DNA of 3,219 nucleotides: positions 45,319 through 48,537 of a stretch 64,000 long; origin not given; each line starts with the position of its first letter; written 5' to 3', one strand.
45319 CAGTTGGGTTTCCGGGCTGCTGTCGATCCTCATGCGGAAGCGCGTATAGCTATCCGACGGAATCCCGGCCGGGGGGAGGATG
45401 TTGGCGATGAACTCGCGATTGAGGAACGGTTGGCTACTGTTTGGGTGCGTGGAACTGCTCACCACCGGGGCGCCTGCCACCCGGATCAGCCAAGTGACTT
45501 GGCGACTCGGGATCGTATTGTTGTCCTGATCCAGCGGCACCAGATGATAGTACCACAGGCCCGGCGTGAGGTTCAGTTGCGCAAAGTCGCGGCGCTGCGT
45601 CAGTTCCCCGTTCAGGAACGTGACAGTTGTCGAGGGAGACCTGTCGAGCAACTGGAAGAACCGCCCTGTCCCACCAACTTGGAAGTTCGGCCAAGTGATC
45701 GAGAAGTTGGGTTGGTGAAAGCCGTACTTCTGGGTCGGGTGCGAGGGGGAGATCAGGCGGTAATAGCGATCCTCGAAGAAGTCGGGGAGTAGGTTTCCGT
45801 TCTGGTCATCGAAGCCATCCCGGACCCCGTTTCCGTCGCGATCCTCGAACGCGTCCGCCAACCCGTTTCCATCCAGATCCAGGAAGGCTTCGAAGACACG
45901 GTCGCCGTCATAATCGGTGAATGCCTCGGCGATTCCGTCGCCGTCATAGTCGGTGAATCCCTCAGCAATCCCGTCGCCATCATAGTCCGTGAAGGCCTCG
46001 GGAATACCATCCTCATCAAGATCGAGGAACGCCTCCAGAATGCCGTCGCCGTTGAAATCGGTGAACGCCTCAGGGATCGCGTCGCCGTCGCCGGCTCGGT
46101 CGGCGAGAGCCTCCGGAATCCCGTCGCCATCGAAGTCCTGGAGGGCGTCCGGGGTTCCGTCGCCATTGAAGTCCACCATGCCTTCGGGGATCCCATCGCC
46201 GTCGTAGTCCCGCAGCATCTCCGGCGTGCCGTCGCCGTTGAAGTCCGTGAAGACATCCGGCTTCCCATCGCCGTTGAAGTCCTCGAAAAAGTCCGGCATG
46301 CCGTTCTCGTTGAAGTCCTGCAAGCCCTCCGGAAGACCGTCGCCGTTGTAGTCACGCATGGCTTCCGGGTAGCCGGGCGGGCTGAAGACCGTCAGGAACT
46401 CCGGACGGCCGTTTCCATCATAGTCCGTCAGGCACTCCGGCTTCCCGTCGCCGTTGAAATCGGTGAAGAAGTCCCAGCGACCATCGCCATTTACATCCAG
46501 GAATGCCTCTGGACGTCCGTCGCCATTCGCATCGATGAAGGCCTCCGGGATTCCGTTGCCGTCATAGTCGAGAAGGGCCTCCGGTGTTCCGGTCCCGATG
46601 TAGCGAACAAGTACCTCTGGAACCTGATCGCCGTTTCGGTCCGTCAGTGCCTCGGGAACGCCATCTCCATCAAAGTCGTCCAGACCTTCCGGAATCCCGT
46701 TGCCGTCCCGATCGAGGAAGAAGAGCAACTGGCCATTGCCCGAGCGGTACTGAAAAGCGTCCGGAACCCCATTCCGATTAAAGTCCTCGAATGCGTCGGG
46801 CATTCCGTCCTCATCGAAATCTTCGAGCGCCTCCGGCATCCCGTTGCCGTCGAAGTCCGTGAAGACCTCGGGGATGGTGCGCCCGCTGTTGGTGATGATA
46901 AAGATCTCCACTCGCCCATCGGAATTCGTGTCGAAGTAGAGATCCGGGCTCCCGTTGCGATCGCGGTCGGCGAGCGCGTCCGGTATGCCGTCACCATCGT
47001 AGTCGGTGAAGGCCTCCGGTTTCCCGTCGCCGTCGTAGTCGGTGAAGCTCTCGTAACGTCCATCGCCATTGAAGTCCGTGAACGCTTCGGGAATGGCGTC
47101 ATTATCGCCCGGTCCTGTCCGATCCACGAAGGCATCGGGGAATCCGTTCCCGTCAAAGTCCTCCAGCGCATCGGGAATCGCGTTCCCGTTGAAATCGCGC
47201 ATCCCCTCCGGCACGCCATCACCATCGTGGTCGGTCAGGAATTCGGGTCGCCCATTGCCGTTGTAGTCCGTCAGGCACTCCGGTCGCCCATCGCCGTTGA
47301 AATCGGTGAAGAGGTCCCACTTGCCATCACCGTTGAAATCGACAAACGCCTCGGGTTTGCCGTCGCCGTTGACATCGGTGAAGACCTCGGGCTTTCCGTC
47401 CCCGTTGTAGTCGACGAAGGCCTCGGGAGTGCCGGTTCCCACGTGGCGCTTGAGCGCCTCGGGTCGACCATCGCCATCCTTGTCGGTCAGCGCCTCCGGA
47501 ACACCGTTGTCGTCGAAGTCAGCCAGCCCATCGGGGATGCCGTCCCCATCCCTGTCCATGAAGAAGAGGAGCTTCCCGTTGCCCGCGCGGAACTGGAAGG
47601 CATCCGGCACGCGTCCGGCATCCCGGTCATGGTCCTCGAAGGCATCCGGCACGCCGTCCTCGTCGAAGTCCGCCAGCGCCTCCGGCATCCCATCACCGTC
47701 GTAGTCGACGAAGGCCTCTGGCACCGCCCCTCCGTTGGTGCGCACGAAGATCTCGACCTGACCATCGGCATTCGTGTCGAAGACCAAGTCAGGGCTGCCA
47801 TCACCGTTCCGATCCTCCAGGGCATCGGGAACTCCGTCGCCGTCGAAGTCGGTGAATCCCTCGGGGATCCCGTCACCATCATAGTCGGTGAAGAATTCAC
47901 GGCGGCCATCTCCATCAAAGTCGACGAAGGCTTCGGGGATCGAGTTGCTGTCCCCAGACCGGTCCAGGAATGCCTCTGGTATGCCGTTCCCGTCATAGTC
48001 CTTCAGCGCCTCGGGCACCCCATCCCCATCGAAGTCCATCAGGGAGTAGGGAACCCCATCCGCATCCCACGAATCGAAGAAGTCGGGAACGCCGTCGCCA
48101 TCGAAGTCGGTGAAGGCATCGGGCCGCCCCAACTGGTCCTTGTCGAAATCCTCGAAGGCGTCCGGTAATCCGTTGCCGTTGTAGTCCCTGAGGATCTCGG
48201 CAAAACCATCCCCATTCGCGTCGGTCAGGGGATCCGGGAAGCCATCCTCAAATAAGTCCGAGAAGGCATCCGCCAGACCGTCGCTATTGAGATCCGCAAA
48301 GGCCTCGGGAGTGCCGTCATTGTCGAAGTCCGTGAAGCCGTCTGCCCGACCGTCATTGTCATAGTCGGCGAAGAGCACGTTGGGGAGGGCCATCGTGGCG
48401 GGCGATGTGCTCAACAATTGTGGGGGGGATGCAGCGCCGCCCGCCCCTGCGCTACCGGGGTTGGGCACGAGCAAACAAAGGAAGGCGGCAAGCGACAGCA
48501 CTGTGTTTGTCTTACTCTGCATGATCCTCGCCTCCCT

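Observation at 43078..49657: Operon of a secreted FGE/SUMF1-like protein and an about 1815-aa secreted giant with about 60 Ca-binding DxDxDG repeats, Ig-like domains and a C-terminal legumain-like (C13) caspase-fold peptidase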

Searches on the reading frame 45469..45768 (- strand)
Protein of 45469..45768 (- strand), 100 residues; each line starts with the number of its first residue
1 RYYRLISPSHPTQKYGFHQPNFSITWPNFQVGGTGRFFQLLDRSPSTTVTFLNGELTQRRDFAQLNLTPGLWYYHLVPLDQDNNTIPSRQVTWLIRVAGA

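Call 65: search_solved_structures(query=A7, max_evalue=1, show_alignments=1)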
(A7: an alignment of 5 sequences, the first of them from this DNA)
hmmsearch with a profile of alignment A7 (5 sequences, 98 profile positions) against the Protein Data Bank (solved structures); distinct sequences matched with E-value up to 1: 3.
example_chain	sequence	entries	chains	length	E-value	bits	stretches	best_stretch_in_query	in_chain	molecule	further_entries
7y8s_A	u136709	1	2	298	0.22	15.4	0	17-91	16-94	Dscam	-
8ysh_A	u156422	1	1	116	0.31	14.9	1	49-91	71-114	Nb14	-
5caz_A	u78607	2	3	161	0.63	14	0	22-70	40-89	Outer capsid protein VP4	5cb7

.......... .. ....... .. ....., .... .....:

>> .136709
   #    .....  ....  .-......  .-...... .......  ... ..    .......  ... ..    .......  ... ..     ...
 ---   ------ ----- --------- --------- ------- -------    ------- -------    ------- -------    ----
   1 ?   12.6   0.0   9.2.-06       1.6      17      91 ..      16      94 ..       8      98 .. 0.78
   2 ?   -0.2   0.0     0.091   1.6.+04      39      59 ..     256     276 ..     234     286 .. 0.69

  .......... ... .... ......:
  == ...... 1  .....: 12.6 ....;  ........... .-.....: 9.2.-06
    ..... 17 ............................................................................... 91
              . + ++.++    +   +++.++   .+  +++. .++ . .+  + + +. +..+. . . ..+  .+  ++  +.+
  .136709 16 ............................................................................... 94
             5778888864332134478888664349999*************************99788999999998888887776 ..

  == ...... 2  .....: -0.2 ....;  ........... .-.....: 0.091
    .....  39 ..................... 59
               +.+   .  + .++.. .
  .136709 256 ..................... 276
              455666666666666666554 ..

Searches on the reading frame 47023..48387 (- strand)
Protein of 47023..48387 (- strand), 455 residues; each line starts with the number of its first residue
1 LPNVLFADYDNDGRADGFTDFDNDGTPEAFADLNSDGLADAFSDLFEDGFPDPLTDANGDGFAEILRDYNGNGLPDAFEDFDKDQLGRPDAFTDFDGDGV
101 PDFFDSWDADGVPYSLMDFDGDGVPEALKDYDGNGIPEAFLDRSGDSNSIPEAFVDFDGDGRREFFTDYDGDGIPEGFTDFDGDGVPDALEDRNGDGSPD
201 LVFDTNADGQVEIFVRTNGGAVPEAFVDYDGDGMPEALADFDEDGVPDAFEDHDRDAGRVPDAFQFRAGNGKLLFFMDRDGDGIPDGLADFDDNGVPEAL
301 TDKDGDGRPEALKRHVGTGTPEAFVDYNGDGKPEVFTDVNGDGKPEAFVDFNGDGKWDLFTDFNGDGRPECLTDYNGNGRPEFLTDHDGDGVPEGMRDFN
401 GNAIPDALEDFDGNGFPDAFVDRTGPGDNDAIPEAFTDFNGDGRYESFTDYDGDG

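Call 6: search_protein_families(library=pfam, proteins=[window:47023-48387:-], max_evalue=10)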
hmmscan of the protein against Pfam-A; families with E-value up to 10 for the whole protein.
seq(455 aa): 7 families
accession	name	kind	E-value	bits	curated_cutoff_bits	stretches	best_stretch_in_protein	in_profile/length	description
PF13517.12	FG-GAP_3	-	1.5e-11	45.2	26.9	4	192-249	1-59/61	FG-GAP-like repeat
PF01839.29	FG-GAP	-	7.7e-06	26.1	22.1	10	323-336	6-19/37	FG-GAP repeat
PF03527.20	RHS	-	3.3e-05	24.1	27.9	1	367-378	10-21/38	RHS protein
PF20615.3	DUF6802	-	0.00076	19.9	27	2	151-221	30-99/102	Family of unknown function (DUF6802)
PF15529.11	Ntox24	-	0.00094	19.9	24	0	329-369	17-57/91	Bacterial toxin 24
PF16743.10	PliI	-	0.084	13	27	0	335-350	63-78/123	Periplasmic lysozyme inhibitor of I-type lysozyme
PF11191.13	DUF2782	-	0.54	10.9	26.8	0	110-127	53-70/88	Protein of unknown function (DUF2782)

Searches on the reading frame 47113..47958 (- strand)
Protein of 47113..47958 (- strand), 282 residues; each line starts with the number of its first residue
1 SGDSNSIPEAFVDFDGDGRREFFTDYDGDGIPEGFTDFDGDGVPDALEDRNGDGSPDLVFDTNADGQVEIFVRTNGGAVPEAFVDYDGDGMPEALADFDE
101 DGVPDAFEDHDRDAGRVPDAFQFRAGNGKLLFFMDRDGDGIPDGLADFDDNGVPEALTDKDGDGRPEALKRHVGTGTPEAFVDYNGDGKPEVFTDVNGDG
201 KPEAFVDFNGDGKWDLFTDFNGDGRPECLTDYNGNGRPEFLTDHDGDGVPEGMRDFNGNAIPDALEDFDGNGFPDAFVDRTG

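Call 50: find_homologous_proteins(query=window:47113-47958:-, max_evalue=0.001)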
Query seq(282 aa) (282 aa): 124 proteins with E <= 0.001 among 8000 candidates; the best 120 are listed.
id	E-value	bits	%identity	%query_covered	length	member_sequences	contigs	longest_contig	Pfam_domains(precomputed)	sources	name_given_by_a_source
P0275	1.1e-11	62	32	80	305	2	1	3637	-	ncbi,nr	ncbi:hypothetical protein [Desulfacinum hydrothermale]|nr:hypothetical protein [Desulfacinum hydroth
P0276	1.6e-11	62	38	41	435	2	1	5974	-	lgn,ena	-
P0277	3.9e-11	61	37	41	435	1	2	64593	-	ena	-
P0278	4.0e-11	61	37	41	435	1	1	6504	-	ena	-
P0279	1.7e-10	59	32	62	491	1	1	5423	PF01839.30,PF12256.15,PF16743.11,PF00404.25,PF13517.13,PF27309.1,PF03793.25,PF13202.13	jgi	jgi:hypothetical protein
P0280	6.1e-10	57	25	84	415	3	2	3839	PF01839.30,PF12256.15,PF23727.2,PF21348.4,PF16743.11,PF00404.25,PF13517.13,PF27309.1,PF21955.1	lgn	-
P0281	9.2e-10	56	25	82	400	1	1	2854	PF01839.30,PF12256.15,PF16743.11,PF00404.25,PF13517.13,PF14783.13,PF23743.2,PF21955.1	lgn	-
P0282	1.0e-9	56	25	86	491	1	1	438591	PF01839.30,PF12256.15,PF21348.4,PF16743.11,PF00404.25,PF14779.13,PF13517.13,PF23743.2,PF21955.1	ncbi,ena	-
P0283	1.3e-9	56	33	86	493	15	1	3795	-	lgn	-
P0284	1.7e-9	55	26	84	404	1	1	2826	PF01839.30,PF12256.15,PF16743.11,PF00404.25,PF13517.13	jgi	jgi:hypothetical protein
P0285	4.2e-9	54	43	29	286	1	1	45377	-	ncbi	ncbi:MAG: hypothetical protein ABID64_01295 [Nitrospirota bacterium]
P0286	6.8e-9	53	30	94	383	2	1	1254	PF01839.30,PF12256.15,PF16743.11,PF13517.13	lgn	-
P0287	8.4e-9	53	26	98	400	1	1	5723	PF01839.30,PF12256.15,PF16743.11,PF13517.13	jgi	jgi:hypothetical protein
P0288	8.8e-9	53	29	75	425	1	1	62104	PF01839.30,PF12256.15,PF16743.11,PF13517.13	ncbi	ncbi:MAG: FG-GAP repeat domain-containing protein [Gammaproteobacteria bacterium]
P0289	2.1e-8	52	38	50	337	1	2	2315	-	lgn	-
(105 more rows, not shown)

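Call 62: predict_structure(alignment_id=A6)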
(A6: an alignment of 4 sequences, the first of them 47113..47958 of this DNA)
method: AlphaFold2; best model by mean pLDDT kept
length: 282 residues; sequences in the alignment: 4
mean_pLDDT: 38.8   pTM: 0.20
mean pLDDT of the five models: 38.8, 36.4, 36.1, 35.0, 34.0
residues with pLDDT >= 90: 0; 70-90: 0; 50-70: 26; < 50: 256
segments of 3 or more residues with pLDDT < 50: 1-16, 18-24, 46-148, 150-160, 162-186, 188-222, 224-231, 236-244, 246-266, 270-282
pLDDT, mean of each block of 10 residues (from residue 1): 28 42 51 52 48 38 26 25 35 41 38 30 26 33 44 45 41 28 39 39 34 36 46 50 47 44 45 38 28
secondary structure, 60 per line:
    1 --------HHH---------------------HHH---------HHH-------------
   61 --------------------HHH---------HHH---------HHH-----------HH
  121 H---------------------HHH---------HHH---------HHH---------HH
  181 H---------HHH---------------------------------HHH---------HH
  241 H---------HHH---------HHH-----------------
elements in order:
